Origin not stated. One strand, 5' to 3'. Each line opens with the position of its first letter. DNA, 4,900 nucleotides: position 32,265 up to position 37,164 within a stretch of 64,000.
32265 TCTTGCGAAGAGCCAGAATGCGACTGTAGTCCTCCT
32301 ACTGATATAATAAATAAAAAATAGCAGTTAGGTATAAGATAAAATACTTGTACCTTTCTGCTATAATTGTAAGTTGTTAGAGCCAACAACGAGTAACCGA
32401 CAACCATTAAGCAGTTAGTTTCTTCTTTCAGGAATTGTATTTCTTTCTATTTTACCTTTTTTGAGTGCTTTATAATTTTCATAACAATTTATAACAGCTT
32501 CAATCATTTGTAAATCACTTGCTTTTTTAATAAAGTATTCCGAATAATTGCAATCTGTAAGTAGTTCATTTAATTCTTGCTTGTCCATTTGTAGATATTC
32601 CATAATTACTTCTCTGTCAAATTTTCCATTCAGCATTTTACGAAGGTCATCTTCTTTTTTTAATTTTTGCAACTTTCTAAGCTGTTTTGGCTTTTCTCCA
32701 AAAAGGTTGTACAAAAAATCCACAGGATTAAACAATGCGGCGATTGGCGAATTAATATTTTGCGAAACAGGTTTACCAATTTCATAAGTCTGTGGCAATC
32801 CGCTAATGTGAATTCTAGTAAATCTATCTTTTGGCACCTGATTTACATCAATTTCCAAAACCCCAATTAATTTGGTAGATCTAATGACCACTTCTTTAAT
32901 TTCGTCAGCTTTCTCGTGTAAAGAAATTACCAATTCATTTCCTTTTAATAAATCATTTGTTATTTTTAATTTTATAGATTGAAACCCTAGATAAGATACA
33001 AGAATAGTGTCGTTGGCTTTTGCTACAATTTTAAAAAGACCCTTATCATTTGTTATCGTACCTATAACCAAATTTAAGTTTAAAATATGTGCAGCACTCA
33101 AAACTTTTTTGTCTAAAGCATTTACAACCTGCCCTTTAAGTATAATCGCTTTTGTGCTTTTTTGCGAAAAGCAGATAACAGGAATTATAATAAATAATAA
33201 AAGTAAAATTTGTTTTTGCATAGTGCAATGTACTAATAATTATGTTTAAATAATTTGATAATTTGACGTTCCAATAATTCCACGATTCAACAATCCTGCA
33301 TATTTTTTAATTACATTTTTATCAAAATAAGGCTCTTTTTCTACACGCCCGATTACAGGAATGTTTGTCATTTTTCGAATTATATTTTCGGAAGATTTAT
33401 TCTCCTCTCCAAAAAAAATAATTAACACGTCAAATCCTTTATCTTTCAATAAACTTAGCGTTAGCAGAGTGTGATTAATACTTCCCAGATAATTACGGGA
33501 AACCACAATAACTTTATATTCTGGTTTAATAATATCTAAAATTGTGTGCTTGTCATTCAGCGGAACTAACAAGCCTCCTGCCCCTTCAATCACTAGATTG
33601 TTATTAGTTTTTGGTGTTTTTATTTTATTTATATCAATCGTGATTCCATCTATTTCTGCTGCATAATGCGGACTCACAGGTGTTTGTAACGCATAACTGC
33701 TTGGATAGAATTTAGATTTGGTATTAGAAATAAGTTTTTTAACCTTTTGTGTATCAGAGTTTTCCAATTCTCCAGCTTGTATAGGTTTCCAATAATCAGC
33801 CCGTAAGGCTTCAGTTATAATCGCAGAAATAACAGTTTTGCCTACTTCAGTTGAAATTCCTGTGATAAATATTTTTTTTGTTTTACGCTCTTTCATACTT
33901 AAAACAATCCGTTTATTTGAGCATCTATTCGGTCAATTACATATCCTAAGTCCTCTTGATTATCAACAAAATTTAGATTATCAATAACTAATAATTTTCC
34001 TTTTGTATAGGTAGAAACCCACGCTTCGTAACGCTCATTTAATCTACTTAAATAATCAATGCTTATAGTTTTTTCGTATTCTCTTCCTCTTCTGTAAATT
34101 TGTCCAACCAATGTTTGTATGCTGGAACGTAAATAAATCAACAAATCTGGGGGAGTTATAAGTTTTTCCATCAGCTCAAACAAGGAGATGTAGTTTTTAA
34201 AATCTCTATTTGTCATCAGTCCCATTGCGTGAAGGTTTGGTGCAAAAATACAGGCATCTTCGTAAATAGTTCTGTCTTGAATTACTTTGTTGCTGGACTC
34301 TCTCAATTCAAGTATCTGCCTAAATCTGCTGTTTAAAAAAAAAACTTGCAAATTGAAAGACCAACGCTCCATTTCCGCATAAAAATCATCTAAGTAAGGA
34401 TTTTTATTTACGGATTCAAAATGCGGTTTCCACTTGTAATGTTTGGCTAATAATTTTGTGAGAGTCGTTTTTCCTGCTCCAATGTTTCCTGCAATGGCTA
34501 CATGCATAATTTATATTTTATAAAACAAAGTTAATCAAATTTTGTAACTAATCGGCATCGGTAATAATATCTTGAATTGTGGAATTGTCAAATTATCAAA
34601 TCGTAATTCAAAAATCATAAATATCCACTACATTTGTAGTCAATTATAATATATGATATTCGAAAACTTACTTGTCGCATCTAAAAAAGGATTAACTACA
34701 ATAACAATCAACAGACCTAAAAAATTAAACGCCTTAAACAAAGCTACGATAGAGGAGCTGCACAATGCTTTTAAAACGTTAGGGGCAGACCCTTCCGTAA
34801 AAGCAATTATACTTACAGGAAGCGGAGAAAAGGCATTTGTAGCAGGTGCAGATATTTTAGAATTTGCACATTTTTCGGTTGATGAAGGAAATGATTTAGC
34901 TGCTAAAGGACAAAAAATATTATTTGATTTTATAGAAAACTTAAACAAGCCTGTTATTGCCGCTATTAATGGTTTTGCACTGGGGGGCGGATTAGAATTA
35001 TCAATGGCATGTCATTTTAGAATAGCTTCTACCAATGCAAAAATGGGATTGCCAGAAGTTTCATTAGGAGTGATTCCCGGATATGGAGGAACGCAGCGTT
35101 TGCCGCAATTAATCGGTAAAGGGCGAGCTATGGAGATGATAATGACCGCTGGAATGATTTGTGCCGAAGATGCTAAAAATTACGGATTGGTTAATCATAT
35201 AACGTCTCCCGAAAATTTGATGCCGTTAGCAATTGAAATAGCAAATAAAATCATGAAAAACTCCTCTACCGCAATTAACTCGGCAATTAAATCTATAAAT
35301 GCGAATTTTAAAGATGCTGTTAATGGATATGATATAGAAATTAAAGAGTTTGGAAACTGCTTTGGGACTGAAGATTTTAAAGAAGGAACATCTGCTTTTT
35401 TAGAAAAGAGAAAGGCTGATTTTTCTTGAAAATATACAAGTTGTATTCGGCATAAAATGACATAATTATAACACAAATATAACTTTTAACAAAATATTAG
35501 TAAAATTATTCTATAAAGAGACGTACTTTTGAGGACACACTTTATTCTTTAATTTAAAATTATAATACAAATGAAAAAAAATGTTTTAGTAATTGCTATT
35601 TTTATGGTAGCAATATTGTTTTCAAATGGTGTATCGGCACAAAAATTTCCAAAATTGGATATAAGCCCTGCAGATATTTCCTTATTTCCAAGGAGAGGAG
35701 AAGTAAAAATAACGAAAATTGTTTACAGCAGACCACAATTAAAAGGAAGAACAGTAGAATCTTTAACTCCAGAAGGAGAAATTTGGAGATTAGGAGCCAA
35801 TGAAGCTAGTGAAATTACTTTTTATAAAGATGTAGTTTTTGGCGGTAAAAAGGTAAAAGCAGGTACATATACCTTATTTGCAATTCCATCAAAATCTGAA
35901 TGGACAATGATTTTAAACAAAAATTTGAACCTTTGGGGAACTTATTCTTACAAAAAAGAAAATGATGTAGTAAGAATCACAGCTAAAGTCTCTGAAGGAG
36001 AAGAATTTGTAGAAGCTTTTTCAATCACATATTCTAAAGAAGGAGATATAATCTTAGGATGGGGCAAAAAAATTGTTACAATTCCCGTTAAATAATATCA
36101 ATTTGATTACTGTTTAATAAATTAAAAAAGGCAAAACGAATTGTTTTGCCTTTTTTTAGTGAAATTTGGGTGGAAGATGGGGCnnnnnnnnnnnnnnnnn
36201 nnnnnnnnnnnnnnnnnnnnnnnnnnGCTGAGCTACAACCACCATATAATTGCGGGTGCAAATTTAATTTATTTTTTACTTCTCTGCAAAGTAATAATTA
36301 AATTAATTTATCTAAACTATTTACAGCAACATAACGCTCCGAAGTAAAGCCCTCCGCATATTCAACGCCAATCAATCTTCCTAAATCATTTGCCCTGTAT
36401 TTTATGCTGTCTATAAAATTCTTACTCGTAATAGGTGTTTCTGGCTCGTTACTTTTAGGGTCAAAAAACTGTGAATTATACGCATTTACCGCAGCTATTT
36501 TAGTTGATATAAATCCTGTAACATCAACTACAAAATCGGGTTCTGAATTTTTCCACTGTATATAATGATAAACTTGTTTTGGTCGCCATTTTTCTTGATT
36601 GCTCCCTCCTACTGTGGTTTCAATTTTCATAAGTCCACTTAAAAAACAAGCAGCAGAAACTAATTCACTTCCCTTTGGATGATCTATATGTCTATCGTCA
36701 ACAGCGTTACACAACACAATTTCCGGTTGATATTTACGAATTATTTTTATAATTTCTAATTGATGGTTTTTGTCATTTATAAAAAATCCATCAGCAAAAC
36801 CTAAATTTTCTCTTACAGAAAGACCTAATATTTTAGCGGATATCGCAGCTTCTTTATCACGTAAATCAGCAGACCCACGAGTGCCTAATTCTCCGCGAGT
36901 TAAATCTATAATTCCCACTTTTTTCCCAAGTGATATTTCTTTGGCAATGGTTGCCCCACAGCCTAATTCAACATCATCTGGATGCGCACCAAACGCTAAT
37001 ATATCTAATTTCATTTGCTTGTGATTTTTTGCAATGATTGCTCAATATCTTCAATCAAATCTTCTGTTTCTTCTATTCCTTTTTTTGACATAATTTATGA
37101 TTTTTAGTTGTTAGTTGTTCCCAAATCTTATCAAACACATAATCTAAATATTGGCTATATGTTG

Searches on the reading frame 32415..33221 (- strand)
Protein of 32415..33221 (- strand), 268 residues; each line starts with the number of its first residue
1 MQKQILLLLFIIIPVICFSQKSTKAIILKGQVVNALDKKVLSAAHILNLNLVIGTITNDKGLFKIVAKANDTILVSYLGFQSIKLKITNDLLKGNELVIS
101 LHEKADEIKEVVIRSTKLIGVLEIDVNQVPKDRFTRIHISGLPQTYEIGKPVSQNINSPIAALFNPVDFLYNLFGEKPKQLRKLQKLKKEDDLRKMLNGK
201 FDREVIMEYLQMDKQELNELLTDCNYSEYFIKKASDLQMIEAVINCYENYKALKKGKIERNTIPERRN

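Call 8: search_protein_families(library=pfam, proteins=[window:32415-33221:-], max_evalue=0.01)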
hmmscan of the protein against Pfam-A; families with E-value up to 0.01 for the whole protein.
window:32415-33221:- (268 aa): 2 families
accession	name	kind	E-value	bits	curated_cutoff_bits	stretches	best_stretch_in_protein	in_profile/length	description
PF13715.12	CarbopepD_reg_2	-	6.3e-12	45.8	32.2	1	28-113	1-88/88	CarboxypepD_reg-like domain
PF07390.16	P30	-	0.00073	20.1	27.4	1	78-150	22-95/150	Mycoplasma P30 protein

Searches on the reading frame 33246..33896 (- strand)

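Call 8: search_protein_families(library=pfam, proteins=[window:33246-33896:-], max_evalue=0.01)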
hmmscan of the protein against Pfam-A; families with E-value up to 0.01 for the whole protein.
window:33246-33896:- (216 aa): 2 families
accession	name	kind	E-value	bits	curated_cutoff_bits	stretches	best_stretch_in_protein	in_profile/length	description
PF13500.12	AAA_26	-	3.5e-56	190.7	27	1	7-192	1-195/198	AAA domain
PF01656.29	CbiA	-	0.0069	16.8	25.4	0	9-185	1-109/125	CobQ/CobB/MinD/ParA nucleotide binding domain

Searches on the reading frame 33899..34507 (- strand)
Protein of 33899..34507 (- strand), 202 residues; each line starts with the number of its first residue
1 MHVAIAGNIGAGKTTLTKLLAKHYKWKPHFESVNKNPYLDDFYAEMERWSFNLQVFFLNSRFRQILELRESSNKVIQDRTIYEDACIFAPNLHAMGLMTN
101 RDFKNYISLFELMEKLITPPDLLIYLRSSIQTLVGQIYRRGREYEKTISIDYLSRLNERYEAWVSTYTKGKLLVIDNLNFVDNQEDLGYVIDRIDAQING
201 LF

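Call 8: search_protein_families(library=pfam, proteins=[window:33899-34507:-], max_evalue=0.01)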
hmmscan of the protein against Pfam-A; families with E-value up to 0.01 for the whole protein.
window:33899-34507:- (202 aa): 7 families
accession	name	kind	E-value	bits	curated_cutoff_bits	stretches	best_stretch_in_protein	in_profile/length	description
PF01712.25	dNK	-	1.5e-54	185.3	27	1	4-197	2-201/203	Deoxynucleoside kinase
PF00005.33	ABC_tran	-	8.6e-05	23.6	25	1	3-83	14-80/137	ABC transporter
PF02223.23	Thymidylate_kin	-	0.0002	21.5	27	0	112-177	110-174/185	Thymidylate kinase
PF13238.12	AAA_18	-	0.0011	19.9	29.4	1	3-34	1-27/128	AAA domain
PF02367.23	TsaE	-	0.0016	18.9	26.6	1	3-30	24-51/128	Threonylcarbamoyl adenosine biosynthesis protein TsaE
PF20720.3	nSTAND3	-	0.005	17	27.2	1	2-27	19-44/155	Novel STAND NTPase 3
PF13521.12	AAA_28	-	0.0066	17.1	27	0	3-27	2-26/164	AAA domain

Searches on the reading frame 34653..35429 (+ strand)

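Call 8: search_protein_families(library=pfam, proteins=[window:34653-35429:+], max_evalue=0.01)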
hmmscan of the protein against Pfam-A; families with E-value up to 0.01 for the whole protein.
window:34653-35429:+ (258 aa): 2 families
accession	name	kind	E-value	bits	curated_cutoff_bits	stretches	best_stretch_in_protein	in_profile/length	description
PF00378.25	ECH_1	-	1.9e-68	230.9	27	1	11-257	3-248/251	Enoyl-CoA hydratase/isomerase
PF16113.10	ECH_2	-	2.4e-42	146.1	27.2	1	15-250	2-239/335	Enoyl-CoA hydratase/isomerase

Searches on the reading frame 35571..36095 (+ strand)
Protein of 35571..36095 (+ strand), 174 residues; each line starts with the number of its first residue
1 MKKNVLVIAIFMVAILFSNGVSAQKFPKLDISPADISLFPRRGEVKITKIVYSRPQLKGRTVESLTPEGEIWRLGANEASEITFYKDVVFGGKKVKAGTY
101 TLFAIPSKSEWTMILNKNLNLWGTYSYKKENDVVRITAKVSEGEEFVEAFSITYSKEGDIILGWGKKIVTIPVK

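Call 7: search_protein_families(library=ncbifam, proteins=[window:35571-36095:+], max_evalue=0.01)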
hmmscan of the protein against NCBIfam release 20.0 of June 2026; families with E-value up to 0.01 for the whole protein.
window:35571-36095:+ (174 aa): 0 families

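Call 8: search_protein_families(library=pfam, proteins=[window:35571-36095:+], max_evalue=0.01)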
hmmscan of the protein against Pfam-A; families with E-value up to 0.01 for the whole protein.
window:35571-36095:+ (174 aa): 1 family
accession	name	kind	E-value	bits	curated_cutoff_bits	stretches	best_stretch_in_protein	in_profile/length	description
PF11138.13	DUF2911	-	6.9e-43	146.4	27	1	48-173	15-145/145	Protein of unknown function (DUF2911)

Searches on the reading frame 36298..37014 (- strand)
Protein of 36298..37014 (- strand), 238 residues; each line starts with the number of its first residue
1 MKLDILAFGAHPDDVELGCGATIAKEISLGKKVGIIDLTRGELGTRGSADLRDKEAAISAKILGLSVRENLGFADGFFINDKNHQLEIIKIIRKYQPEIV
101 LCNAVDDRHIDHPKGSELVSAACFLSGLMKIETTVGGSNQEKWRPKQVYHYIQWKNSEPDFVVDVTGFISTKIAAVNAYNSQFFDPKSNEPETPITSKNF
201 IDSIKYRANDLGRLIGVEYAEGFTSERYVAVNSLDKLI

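Call 7: search_protein_families(library=ncbifam, proteins=[window:36298-37014:-], max_evalue=0.01)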
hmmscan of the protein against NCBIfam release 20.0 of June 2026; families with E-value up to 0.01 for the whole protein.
window:36298-37014:- (238 aa): 4 families
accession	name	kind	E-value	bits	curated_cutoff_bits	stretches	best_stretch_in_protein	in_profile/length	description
TIGR04001.1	thiol_BshB1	equivalog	4.8e-90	301.2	182.5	1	2-230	1-225/226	bacillithiol biosynthesis deacetylase BshB1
TIGR04000.1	thiol_BshB2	equivalog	5.6e-08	32.7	195.25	1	8-183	6-185/217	bacillithiol biosynthesis deacetylase BshB2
TIGR03446.1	mycothiol_Mca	equivalog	2.3e-06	27.4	277.15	1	5-52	3-50/283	mycothiol conjugate amidase Mca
TIGR03445.1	mycothiol_MshB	equivalog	0.00026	20.9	224.35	1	9-44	4-39/284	N-acetyl-1-D-myo-inositol-2-amino-2-deoxy-alpha-D-glucopyranoside deacetylase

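Call 8: search_protein_families(library=pfam, proteins=[window:36298-37014:-], max_evalue=0.01)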
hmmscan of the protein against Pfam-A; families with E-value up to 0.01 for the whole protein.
window:36298-37014:- (238 aa): 1 family
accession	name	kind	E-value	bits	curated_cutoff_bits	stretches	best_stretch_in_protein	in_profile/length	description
PF02585.22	PIG-L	-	6e-23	82.2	28.2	1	6-122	1-128/129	GlcNAc-PI de-N-acetylase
